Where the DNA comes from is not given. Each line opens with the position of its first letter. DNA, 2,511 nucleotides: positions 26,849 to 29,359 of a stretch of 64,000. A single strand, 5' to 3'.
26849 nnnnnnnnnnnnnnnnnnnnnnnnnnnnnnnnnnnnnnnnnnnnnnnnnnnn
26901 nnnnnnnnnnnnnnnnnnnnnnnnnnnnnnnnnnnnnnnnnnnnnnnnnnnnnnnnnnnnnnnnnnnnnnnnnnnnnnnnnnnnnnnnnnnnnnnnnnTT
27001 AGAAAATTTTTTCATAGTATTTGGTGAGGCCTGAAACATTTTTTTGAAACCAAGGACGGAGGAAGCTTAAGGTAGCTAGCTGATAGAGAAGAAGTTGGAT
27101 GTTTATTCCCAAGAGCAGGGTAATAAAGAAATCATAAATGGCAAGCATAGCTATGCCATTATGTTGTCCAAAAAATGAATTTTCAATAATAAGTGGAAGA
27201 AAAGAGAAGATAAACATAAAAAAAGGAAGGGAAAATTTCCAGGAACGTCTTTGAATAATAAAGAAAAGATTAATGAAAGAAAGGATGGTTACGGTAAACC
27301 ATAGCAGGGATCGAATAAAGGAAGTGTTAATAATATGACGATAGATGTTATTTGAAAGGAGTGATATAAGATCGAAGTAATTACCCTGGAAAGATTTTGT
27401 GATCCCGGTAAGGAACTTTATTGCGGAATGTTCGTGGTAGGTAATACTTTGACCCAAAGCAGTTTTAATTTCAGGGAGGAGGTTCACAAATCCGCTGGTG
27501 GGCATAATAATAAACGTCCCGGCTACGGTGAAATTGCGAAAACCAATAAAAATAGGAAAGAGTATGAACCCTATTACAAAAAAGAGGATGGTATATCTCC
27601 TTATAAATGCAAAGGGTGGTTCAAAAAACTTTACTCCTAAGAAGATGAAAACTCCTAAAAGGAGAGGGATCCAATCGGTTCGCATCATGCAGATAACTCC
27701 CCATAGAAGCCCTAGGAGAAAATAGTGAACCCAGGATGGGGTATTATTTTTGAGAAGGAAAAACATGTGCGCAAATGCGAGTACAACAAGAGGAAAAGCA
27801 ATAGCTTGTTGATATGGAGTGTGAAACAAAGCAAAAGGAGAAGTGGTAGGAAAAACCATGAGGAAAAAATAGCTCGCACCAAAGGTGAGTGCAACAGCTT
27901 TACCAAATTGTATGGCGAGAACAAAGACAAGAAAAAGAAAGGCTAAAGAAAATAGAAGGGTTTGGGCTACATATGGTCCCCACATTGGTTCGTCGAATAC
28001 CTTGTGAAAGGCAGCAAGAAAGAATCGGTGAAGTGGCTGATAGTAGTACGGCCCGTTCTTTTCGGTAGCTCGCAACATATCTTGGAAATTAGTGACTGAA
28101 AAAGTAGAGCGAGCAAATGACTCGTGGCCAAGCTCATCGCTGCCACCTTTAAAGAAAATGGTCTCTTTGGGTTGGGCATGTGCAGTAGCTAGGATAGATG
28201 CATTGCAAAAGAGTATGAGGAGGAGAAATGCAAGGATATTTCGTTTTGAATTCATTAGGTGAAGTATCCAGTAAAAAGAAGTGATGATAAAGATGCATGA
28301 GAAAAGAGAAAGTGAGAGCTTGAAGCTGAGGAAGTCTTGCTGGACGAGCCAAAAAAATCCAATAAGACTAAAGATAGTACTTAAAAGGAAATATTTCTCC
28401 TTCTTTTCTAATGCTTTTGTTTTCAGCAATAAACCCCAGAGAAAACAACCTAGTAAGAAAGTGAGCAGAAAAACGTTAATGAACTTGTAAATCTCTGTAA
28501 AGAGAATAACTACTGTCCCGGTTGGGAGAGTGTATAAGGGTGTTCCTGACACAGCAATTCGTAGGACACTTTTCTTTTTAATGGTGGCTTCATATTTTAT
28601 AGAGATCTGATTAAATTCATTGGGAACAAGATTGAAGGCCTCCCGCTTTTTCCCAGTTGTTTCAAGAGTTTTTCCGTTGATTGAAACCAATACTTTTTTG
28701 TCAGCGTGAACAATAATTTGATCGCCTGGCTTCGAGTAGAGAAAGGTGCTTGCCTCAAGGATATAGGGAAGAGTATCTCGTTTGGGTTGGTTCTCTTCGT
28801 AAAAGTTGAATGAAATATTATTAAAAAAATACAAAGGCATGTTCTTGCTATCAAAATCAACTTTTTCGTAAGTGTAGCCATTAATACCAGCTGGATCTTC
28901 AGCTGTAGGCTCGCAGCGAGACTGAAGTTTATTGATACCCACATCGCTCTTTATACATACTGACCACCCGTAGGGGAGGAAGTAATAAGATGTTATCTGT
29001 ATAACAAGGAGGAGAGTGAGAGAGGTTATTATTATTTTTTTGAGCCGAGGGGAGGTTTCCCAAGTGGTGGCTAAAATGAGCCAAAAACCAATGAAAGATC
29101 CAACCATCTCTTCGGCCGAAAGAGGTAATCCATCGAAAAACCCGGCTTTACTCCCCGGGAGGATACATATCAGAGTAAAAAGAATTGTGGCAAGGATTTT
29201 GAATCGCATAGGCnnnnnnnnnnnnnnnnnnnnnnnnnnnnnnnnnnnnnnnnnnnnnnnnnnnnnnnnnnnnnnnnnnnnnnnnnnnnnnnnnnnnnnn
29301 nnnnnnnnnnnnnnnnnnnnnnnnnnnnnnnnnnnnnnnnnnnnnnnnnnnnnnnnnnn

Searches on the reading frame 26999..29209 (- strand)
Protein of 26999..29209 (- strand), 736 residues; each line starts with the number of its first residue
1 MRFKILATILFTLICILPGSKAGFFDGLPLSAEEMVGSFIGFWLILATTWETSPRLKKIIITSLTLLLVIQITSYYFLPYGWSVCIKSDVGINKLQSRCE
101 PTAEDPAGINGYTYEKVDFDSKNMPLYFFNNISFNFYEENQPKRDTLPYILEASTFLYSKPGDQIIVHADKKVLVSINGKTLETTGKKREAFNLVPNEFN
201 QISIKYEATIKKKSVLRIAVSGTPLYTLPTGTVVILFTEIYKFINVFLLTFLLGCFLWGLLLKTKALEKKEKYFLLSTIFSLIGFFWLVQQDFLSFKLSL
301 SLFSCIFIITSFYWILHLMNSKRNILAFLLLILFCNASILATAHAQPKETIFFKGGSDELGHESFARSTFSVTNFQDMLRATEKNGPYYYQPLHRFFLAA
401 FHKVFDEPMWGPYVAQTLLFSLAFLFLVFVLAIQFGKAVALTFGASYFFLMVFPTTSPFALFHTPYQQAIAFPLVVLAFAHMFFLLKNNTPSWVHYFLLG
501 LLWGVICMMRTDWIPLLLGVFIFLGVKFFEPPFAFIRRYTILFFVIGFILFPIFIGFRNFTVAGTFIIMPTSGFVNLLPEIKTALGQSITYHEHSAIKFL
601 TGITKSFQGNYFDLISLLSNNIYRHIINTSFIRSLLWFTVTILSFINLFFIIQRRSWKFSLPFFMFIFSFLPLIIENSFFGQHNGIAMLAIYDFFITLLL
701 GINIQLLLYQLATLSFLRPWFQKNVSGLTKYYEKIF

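Call 3: search_protein_families(library=pfam, proteins=[window:26999-29209:-], max_evalue=0.01)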
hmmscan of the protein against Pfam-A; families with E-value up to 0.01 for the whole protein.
window:26999-29209:- (736 aa): 1 family
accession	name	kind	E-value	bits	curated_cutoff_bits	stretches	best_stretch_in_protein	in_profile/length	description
PF13231.12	PMT_2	-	7.3e-05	23.5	26.1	1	392-549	4-152/160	Dolichyl-phosphate-mannose-protein mannosyltransferase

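Call 4: search_protein_families(library=ncbifam, proteins=[window:26999-29209:-], max_evalue=0.01)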
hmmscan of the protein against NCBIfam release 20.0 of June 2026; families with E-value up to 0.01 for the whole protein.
window:26999-29209:- (736 aa): 0 families

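Call 50: find_homologous_proteins(query=window:26999-29209:-, max_evalue=0.001)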
Query window:26999-29209:- (736 aa): 13 proteins with E <= 0.001 among 8000 candidates.
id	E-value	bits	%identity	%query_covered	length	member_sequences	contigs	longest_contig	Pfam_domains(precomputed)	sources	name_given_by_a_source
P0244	0.0e+0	1637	100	100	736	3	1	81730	-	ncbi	-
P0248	0.0e+0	1468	89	100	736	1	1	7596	-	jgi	jgi:hypothetical protein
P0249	3.2e-220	752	48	99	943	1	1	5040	PF13847.13,PF13489.13,PF13649.13,PF01135.26,PF08241.19,PF08242.19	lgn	-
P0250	2.2e-214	732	50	96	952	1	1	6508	PF13847.13,PF13489.13,PF13649.13,PF08241.19,PF08242.19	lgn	-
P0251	3.4e-166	573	42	94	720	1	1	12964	-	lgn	-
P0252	5.8e-159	549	41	96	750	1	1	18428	-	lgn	-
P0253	1.8e-152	528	39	96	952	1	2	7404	PF13847.13,PF13489.13,PF02353.27,PF03059.23,PF13649.13,PF01135.26,PF08241.19,PF08242.19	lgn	-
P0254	4.6e-142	493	38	96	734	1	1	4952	-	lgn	-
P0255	3.4e-137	477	38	96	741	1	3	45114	-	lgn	-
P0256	8.4e-135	469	38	96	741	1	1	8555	-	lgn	-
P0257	1.0e-134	469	37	97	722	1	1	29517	-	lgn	-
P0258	1.9e-123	432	35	94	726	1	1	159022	-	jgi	jgi:hypothetical protein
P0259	8.7e-54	201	25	96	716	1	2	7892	-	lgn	-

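Call 60: find_encoding_contigs(protein=P0258, flank=9000, max_places=1)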
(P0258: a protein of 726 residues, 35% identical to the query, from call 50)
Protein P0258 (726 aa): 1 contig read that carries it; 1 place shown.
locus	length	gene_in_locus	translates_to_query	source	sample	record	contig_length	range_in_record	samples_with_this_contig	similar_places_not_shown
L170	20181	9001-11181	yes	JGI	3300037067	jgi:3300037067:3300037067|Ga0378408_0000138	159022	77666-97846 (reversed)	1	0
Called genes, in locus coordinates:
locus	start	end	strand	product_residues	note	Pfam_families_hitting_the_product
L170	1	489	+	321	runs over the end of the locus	PF00149:Metallophos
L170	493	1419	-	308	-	PF03706:LPG_synthase_TM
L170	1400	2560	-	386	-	PF13439:Glyco_transf_4, PF13477:Glyco_trans_4_2, PF13579:Glyco_trans_4_4 (weak), PF20706:GT4-conflict (weak), PF00534:Glycos_transf_1, PF13692:Glyco_trans_1_4, PF13524:Glyco_trans_1_2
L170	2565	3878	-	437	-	PF03721:UDPG_MGDP_dh_N, PF03807:F420_oxidored (faint), PF00984:UDPG_MGDP_dh, PF03720:UDPG_MGDP_dh_C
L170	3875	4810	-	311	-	PF00535:Glycos_transf_2, PF10111:Glyco_tranf_2_2 (weak)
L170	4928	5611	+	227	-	PF00535:Glycos_transf_2, PF13641:Glyco_tranf_2_3 (weak)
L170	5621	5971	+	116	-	PF10066:DUF2304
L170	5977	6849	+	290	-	PF01040:UbiA, PF09531:Ndc1_Nup (weak)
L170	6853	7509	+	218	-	PF02811:PHP, PF13263:PHP_C (weak)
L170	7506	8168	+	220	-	PF13489:Methyltransf_23, PF02353:CMAS (weak), PF13847:Methyltransf_31, PF08241:Methyltransf_11, PF08242:Methyltransf_12, PF13649:Methyltransf_25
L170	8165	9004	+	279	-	PF13793:Pribosyltran_N, PF00156:Pribosyltran, PF14572:Pribosyl_synth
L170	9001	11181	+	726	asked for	-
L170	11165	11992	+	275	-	PF13641:Glyco_tranf_2_3, PF00535:Glycos_transf_2, PF10111:Glyco_tranf_2_2, PF13632:Glyco_trans_2_3 (faint)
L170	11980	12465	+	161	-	PF05175:MTS, PF00398:RrnaAD, PF13489:Methyltransf_23, PF02353:CMAS, PF05401:NodS, PF13847:Methyltransf_31, PF08241:Methyltransf_11, PF08242:Methyltransf_12, +7 more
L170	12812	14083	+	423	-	PF03062:MBOAT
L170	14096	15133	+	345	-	-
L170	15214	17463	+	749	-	-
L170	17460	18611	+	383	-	PF13439:Glyco_transf_4, PF13579:Glyco_trans_4_4 (weak), PF00534:Glycos_transf_1, PF13692:Glyco_trans_1_4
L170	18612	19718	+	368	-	PF13439:Glyco_transf_4 (weak), PF00534:Glycos_transf_1, PF13692:Glyco_trans_1_4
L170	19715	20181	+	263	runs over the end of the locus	PF00535:Glycos_transf_2, PF10111:Glyco_tranf_2_2, PF13641:Glyco_tranf_2_3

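Call 66: predict_structure(alignment_id=A4)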
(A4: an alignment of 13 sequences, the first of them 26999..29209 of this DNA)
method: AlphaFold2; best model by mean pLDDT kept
length: 736 residues; sequences in the alignment: 13
mean_pLDDT: 75.9   pTM: 0.71
mean pLDDT of the five models: 75.9, 75.8, 73.1, 71.7, 71.3
residues with pLDDT >= 90: 146; 70-90: 356; 50-70: 161; < 50: 73
segments of 3 or more residues with pLDDT < 50: 20-22, 98-111, 130-137, 226-231, 353-369, 572-574, 720-736
pLDDT, mean of each block of 10 residues (from residue 1): 89 77 62 83 85 84 90 63 67 52 41 65 53 47 69 75 85 83 80 79 81 76 49 64 84 88 87 92 93 87 92 75 79 92 73 44 47 58 56 72 73 87 91 87 91 78 62 90 83 88 88 86 84 70 93 84 72 62 71 62 85 90 85 91 91 78 91 85 73 93 86 53 44 39
secondary structure, 60 per line:
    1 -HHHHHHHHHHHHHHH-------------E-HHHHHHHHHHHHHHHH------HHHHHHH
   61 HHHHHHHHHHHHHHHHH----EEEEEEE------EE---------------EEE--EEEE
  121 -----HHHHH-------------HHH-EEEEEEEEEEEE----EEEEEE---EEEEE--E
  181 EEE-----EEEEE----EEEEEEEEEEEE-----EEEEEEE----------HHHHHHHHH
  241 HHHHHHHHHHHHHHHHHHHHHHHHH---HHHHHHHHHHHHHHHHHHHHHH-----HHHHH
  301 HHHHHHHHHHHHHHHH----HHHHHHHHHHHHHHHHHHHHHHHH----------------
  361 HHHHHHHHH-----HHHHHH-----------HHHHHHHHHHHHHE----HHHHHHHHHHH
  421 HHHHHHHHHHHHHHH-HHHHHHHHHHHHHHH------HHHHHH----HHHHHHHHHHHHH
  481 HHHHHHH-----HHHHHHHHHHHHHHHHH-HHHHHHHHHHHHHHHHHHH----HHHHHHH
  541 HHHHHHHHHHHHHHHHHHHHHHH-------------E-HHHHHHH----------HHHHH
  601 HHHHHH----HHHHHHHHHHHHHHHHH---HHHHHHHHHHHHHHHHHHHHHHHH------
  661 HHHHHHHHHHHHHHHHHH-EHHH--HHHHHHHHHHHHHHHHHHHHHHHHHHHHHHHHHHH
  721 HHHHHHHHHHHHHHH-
elements in order (helices of 4 or more, strands of 3 or more residues): H2-16 H32-47 H54-77 E82-88 E112-114 E117-120 H126-130 E148-159 E164-169 E173-177 E180-183 E189-193 E198-209 E215-221 H232-265 H269-290 H296-316 H321-344 H361-369 H375-380 H392-404 H410-435 H437-451 H458-463 H468-487 H493-509 H511-529 H534-563 H579-585 H596-606 H611-627 H631-654 H661-678 H686-735

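Call 69: fold_search(model_id=the predicted structure, library=pdb)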
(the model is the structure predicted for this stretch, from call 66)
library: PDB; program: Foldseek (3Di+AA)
matches with E <= 10: 599; with E <= 0.001: 0
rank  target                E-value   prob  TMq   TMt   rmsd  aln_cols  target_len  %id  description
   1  7knc                  1.7e-03  1.00  0.13  0.10   6.4       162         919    7  Crystal structure of the GH31 alpha-xylosidase (Xac1773) from Xanthomonas citri (released 2021-05-26)
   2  3ac0_A                2.7e-03  1.00  0.13  0.11   6.6       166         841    8  Crystal structure of Beta-glucosidase from Kluyveromyces marxianus in complex with glucose (released 2010-08-11)
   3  3abz_A                7.2e-03  1.00  0.13  0.11   6.9       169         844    9  Crystal structure of Se-Met labeled Beta-glucosidase from Kluyveromyces marxianus (released 2010-08-11)
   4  3ac0_C                1.0e-02  1.00  0.13  0.11   6.8       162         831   11  Crystal structure of Beta-glucosidase from Kluyveromyces marxianus in complex with glucose (released 2010-08-11)
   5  2xvk                  1.1e-02  1.00  0.12  0.09   6.0       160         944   12  crystal structure of alpha-xylosidase (GH31) from Cellvibrio japonicus in complex with 5-fluoro-alpha-D-xylopyranosyl fl (released 2011-04-13)
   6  6s7o_A                1.1e-02  1.00  0.28  0.31  15.6       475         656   14  Cryo-EM structure of human oligosaccharyltransferase complex OST-A (released 2019-12-18)
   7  3ac0_B                1.2e-02  1.00  0.12  0.11   6.6       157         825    9  Crystal structure of Beta-glucosidase from Kluyveromyces marxianus in complex with glucose (released 2010-08-11)
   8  3abz_D                1.6e-02  1.00  0.13  0.11   6.5       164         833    9  Crystal structure of Se-Met labeled Beta-glucosidase from Kluyveromyces marxianus (released 2010-08-11)
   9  6qe7_A                1.7e-02  1.00  0.13  0.30   6.4       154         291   12  anti-sigma factor domain-containing protein (released 2019-06-12)
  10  5fr3                  2.0e-02  1.00  0.13  0.14   4.9       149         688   12  X-ray crystal structure of aggregation-resistant protective antigen of Bacillus anthracis (mutant S559L T576E) (released 2016-01-27)
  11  3ac0_D                2.1e-02  1.00  0.13  0.12   5.7       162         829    7  Crystal structure of Beta-glucosidase from Kluyveromyces marxianus in complex with glucose (released 2010-08-11)
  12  3abz_C                2.1e-02  1.00  0.13  0.11   6.6       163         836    8  Crystal structure of Se-Met labeled Beta-glucosidase from Kluyveromyces marxianus (released 2010-08-11)
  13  6o2d_A                2.1e-02  1.00  0.07  0.31  11.9        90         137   18  Schizosaccharomyces pombe Cnp3 Cupin Domain (released 2019-08-21)
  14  7oci_F                2.1e-02  1.00  0.27  0.31  14.9       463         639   13  Cryo-EM structure of yeast Ost6p containing oligosaccharyltransferase complex (released 2022-02-16)
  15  6qe7_C                2.5e-02  1.00  0.11  0.26   8.5       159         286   11  anti-sigma factor domain-containing protein (released 2019-06-12)
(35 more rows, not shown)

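Call 104: search_protein_representatives(alignment_id=A4)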
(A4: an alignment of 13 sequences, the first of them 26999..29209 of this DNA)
Query: 13 sequences, 729 profile positions. Proteins with E-value up to 0.001 (for the whole library): 1066; up to 1e-10: 243; up to 1e-30: 47. The best 150 are listed.
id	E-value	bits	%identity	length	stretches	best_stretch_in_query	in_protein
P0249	0.0e+00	1074.7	-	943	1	1-727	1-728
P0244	0.0e+00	1049.9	-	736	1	1-726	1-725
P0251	0.0e+00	1025.6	-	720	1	1-719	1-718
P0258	0.0e+00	1017.1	-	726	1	2-721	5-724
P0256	5.8e-297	1003.5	-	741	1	1-727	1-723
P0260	3.9e-276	934.6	-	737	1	1-728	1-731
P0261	7.9e-214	728.6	-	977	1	1-716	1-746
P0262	3.4e-203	693.4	-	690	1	3-680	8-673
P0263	7.5e-175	599.8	-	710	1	3-715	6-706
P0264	1.8e-168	578.7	-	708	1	9-712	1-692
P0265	4.8e-157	540.9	-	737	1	3-705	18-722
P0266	5.5e-154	530.8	-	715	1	4-714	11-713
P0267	6.5e-154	530.5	-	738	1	4-718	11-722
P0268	3.4e-152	524.9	-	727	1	5-722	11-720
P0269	1.1e-150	519.9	-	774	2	299-716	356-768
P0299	1.0e-32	129.9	-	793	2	352-579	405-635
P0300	3.8e-32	128.0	-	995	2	352-578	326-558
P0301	6.6e-31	123.9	-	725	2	330-580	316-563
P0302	1.5e-29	119.4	-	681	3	312-578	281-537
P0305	1.2e-28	116.4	-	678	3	352-579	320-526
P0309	1.2e-27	113.1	-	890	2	314-579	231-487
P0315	7.9e-26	107.1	-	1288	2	350-581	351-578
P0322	9.8e-25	103.5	-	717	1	8-651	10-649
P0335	4.2e-23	98.1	-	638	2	295-714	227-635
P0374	2.8e-18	82.2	-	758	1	338-580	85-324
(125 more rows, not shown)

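Call 105: search_protein_families(library=pfam, proteins=[P0299, P0300, P0301, P0302, P0305, P0309, P0315, P0322, P0335, P0374], max_evalue=0.001)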
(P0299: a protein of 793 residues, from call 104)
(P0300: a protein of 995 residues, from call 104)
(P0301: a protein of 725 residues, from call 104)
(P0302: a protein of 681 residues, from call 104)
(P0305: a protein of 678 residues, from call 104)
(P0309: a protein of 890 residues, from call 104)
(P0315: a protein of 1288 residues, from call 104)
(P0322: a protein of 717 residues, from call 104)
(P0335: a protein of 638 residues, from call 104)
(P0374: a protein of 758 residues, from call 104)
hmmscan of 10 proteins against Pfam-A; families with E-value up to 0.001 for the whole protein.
P0299 (793 aa): 0 families

P0300 (995 aa): 1 family
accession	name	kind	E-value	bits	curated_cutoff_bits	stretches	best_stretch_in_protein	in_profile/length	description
PF13231.12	PMT_2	-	7.3e-10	39.7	26.1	1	368-527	4-153/160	Dolichyl-phosphate-mannose-protein mannosyltransferase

P0301 (725 aa): 2 families
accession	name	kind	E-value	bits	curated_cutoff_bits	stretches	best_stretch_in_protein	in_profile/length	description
PF13231.12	PMT_2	-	5.6e-11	43.4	26.1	1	378-540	4-156/160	Dolichyl-phosphate-mannose-protein mannosyltransferase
PF07691.17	PA14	-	9.7e-08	32.4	24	1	161-241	46-136/147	PA14 domain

P0302 (681 aa): 1 family
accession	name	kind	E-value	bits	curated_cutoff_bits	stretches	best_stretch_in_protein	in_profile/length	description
PF13231.12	PMT_2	-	6.2e-11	43.2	26.1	1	362-513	5-158/160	Dolichyl-phosphate-mannose-protein mannosyltransferase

P0305 (678 aa): 0 families

P0309 (890 aa): 0 families

P0315 (1288 aa): 1 family
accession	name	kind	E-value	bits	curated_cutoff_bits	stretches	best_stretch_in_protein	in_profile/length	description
PF07691.17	PA14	-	2e-08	34.6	24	1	186-270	45-138/147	PA14 domain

P0322 (717 aa): 0 families

P0335 (638 aa): 1 family
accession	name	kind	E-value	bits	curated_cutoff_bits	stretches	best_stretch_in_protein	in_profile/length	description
PF13231.12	PMT_2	-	3.3e-07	31.1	26.1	1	316-462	3-148/160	Dolichyl-phosphate-mannose-protein mannosyltransferase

P0374 (758 aa): 1 family
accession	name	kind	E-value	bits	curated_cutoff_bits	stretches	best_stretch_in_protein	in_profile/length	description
PF13231.12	PMT_2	-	4.3e-08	34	26.1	1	141-292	4-153/160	Dolichyl-phosphate-mannose-protein mannosyltransferase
